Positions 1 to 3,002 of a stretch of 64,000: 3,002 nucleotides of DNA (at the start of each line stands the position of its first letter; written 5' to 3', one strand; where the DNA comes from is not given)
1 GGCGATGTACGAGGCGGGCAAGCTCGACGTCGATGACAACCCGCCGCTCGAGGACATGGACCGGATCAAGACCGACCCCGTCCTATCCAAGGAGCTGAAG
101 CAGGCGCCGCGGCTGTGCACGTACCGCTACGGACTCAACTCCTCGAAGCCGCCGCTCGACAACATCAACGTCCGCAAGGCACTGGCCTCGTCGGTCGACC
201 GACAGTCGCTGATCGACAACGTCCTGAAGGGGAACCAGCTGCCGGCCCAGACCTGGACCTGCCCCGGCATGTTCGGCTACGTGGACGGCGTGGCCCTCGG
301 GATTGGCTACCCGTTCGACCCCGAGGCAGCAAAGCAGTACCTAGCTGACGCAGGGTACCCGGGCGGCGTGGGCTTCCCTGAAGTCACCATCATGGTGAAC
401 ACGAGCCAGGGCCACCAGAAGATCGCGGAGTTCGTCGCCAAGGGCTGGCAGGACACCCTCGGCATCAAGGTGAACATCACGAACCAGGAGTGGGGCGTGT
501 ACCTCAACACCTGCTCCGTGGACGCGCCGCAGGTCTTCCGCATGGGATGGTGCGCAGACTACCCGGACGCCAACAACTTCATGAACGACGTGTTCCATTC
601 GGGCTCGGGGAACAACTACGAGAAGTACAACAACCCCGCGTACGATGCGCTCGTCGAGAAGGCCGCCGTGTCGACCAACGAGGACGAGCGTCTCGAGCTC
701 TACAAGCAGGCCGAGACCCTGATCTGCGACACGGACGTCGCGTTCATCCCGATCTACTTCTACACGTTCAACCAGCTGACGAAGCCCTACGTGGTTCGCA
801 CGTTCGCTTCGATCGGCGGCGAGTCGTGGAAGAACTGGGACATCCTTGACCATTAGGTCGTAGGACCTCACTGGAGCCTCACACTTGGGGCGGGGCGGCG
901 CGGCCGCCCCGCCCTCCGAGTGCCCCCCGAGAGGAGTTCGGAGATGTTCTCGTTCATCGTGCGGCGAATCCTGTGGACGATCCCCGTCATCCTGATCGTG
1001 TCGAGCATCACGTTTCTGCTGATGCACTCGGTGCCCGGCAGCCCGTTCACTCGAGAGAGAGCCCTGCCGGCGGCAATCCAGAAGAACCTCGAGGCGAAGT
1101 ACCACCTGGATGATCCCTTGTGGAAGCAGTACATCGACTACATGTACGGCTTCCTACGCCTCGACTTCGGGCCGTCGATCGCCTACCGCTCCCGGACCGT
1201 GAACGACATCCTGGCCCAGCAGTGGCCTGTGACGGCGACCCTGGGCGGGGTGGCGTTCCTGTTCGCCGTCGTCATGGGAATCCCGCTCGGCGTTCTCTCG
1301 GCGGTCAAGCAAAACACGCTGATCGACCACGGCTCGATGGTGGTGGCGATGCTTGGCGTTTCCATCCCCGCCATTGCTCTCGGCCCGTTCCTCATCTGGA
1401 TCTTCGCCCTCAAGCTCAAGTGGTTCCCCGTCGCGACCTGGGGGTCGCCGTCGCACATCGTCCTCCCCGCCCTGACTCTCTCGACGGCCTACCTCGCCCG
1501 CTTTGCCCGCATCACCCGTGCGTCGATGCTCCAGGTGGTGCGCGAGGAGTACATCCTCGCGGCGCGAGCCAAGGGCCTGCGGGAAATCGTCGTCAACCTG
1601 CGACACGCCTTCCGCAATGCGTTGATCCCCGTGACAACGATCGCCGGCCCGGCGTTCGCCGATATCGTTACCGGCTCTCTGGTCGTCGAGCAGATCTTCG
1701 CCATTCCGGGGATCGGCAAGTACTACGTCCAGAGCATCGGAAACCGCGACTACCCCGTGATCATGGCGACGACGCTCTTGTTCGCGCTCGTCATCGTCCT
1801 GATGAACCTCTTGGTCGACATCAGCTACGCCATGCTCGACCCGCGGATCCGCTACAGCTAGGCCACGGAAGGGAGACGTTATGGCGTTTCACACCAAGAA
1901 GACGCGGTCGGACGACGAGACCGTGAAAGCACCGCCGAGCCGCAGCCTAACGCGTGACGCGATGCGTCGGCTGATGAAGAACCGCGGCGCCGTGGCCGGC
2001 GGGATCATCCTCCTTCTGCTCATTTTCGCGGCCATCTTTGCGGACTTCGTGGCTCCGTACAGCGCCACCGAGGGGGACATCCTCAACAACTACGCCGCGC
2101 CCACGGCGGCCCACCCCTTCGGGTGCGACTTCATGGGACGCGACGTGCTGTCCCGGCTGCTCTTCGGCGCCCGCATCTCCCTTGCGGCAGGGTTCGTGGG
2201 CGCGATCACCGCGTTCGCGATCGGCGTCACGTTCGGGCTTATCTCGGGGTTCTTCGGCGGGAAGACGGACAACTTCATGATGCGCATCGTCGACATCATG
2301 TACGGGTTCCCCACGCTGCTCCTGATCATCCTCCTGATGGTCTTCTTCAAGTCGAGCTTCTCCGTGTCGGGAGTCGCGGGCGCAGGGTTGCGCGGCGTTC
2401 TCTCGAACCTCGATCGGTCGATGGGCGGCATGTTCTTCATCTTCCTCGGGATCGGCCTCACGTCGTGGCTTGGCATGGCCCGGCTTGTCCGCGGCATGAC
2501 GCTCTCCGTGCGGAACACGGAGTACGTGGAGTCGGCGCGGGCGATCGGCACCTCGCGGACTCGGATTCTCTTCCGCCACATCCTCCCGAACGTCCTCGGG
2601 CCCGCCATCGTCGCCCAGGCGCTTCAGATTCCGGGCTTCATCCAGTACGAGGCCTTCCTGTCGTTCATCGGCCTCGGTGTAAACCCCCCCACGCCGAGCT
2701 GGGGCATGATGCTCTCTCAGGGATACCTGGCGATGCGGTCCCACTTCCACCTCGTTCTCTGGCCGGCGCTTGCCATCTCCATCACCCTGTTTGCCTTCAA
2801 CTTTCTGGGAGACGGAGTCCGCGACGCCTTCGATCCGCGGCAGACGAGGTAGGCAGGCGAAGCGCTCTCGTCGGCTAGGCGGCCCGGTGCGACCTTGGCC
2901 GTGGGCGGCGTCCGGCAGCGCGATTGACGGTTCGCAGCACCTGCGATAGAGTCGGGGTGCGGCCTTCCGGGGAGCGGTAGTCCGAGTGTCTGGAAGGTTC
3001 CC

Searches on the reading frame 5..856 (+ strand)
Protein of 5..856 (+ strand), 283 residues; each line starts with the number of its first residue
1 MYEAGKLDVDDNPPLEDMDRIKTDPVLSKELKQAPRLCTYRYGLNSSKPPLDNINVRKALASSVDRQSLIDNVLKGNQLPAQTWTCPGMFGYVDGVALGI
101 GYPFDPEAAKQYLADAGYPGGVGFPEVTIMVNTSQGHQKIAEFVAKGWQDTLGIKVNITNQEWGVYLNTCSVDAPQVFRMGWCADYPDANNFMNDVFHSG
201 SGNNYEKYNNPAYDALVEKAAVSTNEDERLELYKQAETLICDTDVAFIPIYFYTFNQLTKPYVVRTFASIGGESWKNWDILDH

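Call 38: search_protein_families(library=pfam, proteins=[window:5-856:+], max_evalue=0.00001)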
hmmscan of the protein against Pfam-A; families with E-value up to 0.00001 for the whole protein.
window:5-856:+ (283 aa): 1 family
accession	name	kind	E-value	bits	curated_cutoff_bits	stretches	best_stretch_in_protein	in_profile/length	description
PF00496.27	SBP_bac_5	-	4.3e-40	138.4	32.4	1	3-203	167-367/368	Bacterial extracellular solute-binding proteins, family 5 Middle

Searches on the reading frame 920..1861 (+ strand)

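Call 38: search_protein_families(library=pfam, proteins=[window:920-1861:+], max_evalue=0.00001)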
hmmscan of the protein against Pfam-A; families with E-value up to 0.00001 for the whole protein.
window:920-1861:+ (313 aa): 2 families
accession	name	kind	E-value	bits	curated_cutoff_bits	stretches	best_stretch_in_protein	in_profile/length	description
PF00528.27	BPD_transp_1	-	1.3e-39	136.2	26.4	1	120-311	1-183/184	Binding-protein-dependent transport system inner membrane component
PF19300.4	BPD_transp_1_N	-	2e-08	34.8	23.8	1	9-79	1-73/114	Binding-prot-dependent transport system membrane comp, N-term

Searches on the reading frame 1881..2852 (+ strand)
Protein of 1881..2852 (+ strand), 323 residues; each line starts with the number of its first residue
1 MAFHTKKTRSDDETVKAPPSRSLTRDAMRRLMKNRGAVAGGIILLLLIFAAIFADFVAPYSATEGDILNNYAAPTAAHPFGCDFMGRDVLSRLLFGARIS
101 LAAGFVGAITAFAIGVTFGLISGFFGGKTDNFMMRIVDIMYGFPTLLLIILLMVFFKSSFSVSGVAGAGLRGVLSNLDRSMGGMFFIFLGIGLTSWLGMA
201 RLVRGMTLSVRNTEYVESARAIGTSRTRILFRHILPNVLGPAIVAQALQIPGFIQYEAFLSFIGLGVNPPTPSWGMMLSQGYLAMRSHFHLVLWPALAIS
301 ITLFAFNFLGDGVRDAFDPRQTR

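Call 38: search_protein_families(library=pfam, proteins=[window:1881-2852:+], max_evalue=0.00001)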
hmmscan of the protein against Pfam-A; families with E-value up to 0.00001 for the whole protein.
window:1881-2852:+ (323 aa): 2 families
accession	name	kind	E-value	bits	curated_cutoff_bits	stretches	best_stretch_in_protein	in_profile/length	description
PF00528.27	BPD_transp_1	-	1.7e-34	119.6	26.4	1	115-322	1-183/184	Binding-protein-dependent transport system inner membrane component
PF12911.12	OppC_N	-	1.1e-15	57.7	23.9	1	22-74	1-53/53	N-terminal TM domain of oligopeptide transport permease C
